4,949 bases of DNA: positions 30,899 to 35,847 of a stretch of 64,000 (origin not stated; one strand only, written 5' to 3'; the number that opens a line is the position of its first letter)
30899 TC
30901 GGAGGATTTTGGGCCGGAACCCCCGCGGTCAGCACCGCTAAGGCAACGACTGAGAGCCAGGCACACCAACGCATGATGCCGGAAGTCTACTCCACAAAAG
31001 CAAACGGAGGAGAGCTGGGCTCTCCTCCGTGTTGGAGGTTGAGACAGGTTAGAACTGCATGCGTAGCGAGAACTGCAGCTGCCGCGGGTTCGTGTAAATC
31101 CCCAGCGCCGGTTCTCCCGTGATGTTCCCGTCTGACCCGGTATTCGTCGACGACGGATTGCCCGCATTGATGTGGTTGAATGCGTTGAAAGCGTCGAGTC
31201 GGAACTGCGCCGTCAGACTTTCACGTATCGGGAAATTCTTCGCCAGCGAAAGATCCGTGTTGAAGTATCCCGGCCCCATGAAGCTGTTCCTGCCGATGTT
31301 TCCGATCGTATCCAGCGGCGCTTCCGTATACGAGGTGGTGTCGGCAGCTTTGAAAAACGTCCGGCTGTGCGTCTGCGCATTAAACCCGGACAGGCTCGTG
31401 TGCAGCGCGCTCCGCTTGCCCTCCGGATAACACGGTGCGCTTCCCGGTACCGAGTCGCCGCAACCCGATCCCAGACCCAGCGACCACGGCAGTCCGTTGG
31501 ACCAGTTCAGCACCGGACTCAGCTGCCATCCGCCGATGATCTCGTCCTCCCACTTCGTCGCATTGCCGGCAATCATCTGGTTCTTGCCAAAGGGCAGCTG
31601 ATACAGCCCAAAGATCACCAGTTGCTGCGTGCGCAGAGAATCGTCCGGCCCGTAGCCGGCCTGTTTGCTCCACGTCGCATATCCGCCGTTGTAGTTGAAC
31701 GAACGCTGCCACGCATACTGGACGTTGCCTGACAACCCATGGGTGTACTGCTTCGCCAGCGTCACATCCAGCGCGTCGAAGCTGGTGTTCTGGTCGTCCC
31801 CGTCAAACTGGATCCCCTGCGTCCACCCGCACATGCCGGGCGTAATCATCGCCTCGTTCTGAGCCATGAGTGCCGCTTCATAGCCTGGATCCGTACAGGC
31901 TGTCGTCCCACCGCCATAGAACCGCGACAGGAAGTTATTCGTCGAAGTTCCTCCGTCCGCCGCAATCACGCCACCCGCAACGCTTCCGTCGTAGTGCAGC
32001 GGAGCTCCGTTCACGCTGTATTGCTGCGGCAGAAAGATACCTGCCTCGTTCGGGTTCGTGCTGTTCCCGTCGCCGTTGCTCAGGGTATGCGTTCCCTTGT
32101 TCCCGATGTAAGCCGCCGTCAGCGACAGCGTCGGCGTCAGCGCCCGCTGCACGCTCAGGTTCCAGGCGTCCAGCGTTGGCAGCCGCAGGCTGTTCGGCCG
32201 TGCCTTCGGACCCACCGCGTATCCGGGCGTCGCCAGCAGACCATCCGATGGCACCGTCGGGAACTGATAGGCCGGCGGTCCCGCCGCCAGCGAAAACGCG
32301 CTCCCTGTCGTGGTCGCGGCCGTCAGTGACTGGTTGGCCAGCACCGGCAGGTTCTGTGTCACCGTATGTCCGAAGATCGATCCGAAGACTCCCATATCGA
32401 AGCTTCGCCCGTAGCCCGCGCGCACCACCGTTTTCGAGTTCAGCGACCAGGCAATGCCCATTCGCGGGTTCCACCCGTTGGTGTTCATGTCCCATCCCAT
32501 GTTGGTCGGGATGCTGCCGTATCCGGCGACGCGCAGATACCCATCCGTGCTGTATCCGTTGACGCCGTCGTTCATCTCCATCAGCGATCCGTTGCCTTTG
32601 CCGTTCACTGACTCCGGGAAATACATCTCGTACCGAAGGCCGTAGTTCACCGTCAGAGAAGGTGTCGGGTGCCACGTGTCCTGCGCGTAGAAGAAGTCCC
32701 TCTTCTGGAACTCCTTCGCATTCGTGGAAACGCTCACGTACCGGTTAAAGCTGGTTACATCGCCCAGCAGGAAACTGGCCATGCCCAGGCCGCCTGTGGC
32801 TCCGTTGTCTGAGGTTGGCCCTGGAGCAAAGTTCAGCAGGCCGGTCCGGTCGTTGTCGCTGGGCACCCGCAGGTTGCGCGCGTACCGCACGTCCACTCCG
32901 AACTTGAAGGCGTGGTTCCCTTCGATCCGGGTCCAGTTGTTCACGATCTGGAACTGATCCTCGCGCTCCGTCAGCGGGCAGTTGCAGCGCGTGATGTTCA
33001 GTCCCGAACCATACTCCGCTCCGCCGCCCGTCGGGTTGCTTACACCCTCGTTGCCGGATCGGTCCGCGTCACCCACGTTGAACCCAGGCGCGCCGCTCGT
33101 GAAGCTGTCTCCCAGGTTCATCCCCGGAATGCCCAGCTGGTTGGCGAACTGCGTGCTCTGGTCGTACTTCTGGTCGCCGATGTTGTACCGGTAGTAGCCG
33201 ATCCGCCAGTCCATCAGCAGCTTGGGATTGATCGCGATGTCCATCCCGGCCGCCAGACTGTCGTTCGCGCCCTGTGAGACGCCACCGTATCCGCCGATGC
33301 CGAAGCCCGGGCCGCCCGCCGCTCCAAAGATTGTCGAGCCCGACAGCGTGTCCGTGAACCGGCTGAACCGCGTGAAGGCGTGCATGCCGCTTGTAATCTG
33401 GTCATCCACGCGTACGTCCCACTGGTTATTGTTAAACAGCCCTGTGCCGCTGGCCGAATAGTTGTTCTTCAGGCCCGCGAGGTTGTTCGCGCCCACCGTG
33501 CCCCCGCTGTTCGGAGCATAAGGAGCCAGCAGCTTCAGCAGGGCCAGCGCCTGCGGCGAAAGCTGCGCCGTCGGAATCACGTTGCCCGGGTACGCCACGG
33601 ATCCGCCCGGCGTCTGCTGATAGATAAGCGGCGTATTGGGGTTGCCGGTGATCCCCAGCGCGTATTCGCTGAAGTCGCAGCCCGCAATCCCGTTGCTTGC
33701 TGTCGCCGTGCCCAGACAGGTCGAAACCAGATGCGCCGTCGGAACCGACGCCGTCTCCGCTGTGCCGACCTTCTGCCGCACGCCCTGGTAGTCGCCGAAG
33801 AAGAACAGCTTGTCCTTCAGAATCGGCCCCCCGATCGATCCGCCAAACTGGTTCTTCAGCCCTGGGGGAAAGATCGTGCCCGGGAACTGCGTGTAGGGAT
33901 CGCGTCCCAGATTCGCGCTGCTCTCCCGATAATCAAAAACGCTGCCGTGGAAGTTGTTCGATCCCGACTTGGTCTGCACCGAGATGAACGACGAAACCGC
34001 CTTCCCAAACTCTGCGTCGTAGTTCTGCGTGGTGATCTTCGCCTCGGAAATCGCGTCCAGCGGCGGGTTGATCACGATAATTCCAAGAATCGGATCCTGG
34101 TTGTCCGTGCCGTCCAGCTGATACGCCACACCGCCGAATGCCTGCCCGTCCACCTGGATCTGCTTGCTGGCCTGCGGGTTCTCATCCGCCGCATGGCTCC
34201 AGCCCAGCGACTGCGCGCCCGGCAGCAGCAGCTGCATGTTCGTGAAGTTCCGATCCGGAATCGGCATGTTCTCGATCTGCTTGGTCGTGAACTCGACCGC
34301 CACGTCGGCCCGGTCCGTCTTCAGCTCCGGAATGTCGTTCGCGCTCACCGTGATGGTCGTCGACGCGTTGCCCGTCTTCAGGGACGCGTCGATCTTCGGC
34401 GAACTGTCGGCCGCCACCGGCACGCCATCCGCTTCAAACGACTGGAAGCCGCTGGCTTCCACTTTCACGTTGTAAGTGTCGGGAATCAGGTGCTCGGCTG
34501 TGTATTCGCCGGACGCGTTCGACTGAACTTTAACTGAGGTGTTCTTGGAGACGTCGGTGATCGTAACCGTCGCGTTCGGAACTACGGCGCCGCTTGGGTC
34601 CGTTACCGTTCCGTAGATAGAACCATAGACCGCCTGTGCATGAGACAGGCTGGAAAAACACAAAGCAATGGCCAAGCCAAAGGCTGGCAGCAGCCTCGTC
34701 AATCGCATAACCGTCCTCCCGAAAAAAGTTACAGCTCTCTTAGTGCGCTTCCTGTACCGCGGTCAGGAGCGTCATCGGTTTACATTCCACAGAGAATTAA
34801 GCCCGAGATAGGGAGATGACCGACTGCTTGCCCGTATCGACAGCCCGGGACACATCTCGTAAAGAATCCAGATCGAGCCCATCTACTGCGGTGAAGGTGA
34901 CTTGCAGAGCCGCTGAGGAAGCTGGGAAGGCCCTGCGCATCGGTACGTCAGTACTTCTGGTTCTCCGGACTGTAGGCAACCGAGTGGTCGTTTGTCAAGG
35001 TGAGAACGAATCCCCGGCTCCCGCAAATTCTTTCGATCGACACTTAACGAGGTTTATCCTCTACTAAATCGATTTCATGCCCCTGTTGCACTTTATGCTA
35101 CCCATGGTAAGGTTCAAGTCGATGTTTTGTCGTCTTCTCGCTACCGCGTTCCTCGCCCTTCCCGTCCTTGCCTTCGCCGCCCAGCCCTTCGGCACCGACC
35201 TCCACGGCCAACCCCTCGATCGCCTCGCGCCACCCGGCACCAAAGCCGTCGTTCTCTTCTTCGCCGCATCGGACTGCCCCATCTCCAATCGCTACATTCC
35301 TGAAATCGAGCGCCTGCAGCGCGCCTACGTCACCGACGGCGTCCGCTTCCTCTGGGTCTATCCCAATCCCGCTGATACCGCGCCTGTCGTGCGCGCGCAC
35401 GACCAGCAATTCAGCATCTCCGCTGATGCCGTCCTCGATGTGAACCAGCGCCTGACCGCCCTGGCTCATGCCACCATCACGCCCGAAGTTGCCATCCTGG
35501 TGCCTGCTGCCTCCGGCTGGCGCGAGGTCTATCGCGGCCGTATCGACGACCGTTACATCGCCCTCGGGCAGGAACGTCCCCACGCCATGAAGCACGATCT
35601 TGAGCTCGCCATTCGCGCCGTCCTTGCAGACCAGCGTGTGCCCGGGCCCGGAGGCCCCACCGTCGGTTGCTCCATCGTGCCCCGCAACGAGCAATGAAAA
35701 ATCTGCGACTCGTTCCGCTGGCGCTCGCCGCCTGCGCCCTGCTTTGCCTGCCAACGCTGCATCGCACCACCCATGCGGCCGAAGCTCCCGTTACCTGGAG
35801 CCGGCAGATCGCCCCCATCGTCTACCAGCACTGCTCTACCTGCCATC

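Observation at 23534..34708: Tight six-gene exported operon: TonB-dependent receptor, two TPR proteins, CRTAC1/ASPIC-UnbV protein, heptahaem cytochrome-TPR fusion, GH130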

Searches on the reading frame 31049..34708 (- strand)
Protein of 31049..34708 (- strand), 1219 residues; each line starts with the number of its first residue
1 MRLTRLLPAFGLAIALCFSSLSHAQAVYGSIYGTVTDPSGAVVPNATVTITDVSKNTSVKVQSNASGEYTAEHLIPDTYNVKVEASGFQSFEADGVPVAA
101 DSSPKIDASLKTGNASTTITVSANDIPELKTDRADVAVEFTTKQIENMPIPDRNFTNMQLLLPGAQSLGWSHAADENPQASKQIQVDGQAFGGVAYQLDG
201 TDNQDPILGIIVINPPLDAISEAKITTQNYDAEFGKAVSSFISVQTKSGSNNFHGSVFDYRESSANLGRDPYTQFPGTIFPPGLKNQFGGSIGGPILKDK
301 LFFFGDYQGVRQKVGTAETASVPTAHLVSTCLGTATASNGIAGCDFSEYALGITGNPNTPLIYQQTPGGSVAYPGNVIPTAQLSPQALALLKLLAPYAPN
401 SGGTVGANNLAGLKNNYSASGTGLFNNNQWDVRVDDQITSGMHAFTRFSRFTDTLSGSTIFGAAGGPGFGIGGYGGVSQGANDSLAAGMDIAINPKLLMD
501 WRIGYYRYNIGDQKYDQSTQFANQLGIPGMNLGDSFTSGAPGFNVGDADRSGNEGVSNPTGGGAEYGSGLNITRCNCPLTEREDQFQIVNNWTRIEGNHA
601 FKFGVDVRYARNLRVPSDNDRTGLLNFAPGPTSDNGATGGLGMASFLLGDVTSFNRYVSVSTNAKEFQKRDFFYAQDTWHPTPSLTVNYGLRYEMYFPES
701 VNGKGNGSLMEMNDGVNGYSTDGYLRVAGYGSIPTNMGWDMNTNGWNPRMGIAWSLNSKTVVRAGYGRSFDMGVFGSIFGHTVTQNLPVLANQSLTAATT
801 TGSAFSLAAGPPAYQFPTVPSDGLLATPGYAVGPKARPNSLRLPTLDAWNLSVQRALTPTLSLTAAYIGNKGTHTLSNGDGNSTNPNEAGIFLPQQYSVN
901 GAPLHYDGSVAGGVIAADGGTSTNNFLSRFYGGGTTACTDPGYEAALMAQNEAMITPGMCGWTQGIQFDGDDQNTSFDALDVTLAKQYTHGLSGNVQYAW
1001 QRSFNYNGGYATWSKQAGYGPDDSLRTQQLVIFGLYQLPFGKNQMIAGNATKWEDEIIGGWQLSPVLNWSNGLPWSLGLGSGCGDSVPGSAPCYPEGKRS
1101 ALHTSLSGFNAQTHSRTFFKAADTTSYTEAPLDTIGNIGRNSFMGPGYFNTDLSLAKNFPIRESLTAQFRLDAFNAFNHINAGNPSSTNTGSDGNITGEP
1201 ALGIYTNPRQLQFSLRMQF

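Call 4: search_protein_families(library=pfam, proteins=[window:31049-34708:-], max_evalue=0.01)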
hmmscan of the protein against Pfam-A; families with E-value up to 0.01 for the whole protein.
window:31049-34708:- (1219 aa): 5 families
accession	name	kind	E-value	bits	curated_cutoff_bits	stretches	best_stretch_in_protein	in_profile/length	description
PF25183.1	OMP_b-brl_4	-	1.7e-178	596.1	30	1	246-1212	2-838/838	Outer membrane beta barrel domain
PF13620.12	CarboxypepD_reg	-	2.2e-20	73.2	32.3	1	30-110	1-81/82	Carboxypeptidase regulatory-like domain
PF13715.12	CarbopepD_reg_2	-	1.8e-05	25.1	32.2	1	31-93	1-60/88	CarboxypepD_reg-like domain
PF00593.30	TonB_dep_Rec_b-barrel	-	0.0016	18.8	27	1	482-1169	60-431/436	TonB dependent receptor-like, beta-barrel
PF17210.9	SdrD_B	-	0.0036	17.9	29.7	1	37-114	18-93/112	SdrD B-like domain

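Call 5: search_protein_families(library=ncbifam, proteins=[window:31049-34708:-], max_evalue=0.01)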
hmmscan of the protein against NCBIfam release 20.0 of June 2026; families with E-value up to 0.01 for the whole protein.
window:31049-34708:- (1219 aa): 0 families

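Call 22: search_protein_families(library=pfam, proteins=[window:31049-34708:-], max_evalue=10)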
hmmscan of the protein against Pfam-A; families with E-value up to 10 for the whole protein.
window:31049-34708:- (1219 aa): 7 families
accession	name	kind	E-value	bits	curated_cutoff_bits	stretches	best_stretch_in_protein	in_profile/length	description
PF25183.1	OMP_b-brl_4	-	1.7e-178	596.1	30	1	246-1212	2-838/838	Outer membrane beta barrel domain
PF13620.12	CarboxypepD_reg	-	2.2e-20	73.2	32.3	1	30-110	1-81/82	Carboxypeptidase regulatory-like domain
PF13715.12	CarbopepD_reg_2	-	1.8e-05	25.1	32.2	1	31-93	1-60/88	CarboxypepD_reg-like domain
PF00593.30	TonB_dep_Rec_b-barrel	-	0.0016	18.8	27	1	482-1169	60-431/436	TonB dependent receptor-like, beta-barrel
PF17210.9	SdrD_B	-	0.0036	17.9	29.7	1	37-114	18-93/112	SdrD B-like domain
PF17802.7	SpaA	-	0.023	15.3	23.1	1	37-82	9-57/91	Prealbumin-like fold domain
PF02369.22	Big_1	-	0.13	12.8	34.9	1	34-85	24-80/93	Bacterial Ig-like domain (group 1)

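Call 69: search_solved_structures(query=window:31049-34708:-, max_evalue=0.01)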
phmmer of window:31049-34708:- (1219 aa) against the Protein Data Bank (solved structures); distinct sequences matched with E-value up to 0.01: 0.

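Call 86: search_solved_structures(query=A6, max_evalue=1, show_alignments=2)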
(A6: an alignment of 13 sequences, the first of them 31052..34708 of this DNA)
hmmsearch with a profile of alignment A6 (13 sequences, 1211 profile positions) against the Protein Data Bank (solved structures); distinct sequences matched with E-value up to 1: 6.
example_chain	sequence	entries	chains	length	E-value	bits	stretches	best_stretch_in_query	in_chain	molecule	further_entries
8bl3_A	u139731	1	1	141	0.11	13.5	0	93-129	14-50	scIg12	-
8bl6_A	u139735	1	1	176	0.11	13.5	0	83-128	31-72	dIG14-scdim-EF62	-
4u3s_B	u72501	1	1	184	0.2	12.7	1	21-102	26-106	Cellulosomal scaffoldin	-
5aq0_A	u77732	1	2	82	0.34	11.9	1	32-111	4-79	CARBOXYPEPTIDASE D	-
9e7m_Ta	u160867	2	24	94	0.62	11.1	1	31-104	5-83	Tail fiber protein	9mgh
3mn8_A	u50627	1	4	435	0.79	10.7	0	31-110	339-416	LP15968p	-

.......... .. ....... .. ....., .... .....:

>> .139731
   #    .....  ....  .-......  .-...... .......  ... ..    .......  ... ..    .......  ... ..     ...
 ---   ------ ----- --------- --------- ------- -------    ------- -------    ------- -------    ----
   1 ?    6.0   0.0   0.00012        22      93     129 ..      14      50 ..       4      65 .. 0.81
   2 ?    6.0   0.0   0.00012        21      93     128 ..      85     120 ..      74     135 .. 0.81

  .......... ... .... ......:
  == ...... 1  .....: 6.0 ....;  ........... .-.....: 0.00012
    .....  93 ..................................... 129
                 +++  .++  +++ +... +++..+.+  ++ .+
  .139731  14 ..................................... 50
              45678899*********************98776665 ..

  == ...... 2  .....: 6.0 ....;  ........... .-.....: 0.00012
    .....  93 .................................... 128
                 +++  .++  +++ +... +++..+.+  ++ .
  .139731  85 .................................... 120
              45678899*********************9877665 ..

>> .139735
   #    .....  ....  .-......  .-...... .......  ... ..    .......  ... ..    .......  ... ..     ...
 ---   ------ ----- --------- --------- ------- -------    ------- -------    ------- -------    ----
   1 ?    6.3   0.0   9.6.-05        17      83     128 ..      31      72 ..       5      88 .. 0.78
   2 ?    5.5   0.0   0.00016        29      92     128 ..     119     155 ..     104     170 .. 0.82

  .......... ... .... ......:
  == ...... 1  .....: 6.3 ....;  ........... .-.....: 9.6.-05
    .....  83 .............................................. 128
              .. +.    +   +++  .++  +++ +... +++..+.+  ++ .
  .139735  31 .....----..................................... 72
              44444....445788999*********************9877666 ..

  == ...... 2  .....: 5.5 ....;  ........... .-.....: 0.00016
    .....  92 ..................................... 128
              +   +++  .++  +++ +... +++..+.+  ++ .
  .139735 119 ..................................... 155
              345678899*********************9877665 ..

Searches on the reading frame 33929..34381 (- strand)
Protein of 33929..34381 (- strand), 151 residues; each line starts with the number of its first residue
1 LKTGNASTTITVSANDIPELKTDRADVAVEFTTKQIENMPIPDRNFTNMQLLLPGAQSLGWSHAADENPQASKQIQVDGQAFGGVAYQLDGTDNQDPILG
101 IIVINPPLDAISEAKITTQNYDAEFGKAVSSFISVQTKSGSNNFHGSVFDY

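Call 84: search_protein_families(library=pfam, proteins=[window:33929-34381:-], max_evalue=10)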
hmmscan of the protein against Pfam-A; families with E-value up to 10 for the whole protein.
window:33929-34381:- (151 aa): 1 family
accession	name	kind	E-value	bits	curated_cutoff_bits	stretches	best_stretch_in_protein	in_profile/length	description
PF25183.1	OMP_b-brl_4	-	0.0068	15.3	30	1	137-151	2-16/838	Outer membrane beta barrel domain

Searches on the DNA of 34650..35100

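Call 92: search_rna_families(source=window, start=34650, end=35100, threshold=evalue, max_evalue=1)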
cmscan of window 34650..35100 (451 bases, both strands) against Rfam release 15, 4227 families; matches with E-value up to 1: 0.
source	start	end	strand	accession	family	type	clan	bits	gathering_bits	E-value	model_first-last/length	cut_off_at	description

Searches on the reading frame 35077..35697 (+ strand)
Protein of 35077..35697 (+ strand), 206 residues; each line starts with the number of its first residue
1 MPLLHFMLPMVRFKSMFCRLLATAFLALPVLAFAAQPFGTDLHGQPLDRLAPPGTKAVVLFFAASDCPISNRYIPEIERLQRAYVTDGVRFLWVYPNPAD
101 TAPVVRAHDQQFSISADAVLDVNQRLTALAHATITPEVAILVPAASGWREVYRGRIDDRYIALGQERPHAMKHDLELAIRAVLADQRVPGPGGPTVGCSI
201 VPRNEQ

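Call 7: search_protein_families(library=pfam, proteins=[window:35077-35697:+], max_evalue=0.0001)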
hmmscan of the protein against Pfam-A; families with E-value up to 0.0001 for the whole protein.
window:35077-35697:+ (206 aa): 2 families
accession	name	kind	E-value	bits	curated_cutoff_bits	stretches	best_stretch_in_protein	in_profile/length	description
PF00578.27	AhpC-TSA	-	6.2e-06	26.6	26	1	51-137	22-111/124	AhpC/TSA family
PF08534.16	Redoxin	-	1.3e-05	25.4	26.6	1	42-127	16-103/148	Redoxin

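Call 90: search_protein_families(library=ncbifam, proteins=[window:35077-35697:+], max_evalue=0.01)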
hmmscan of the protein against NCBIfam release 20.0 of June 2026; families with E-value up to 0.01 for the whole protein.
window:35077-35697:+ (206 aa): 0 families
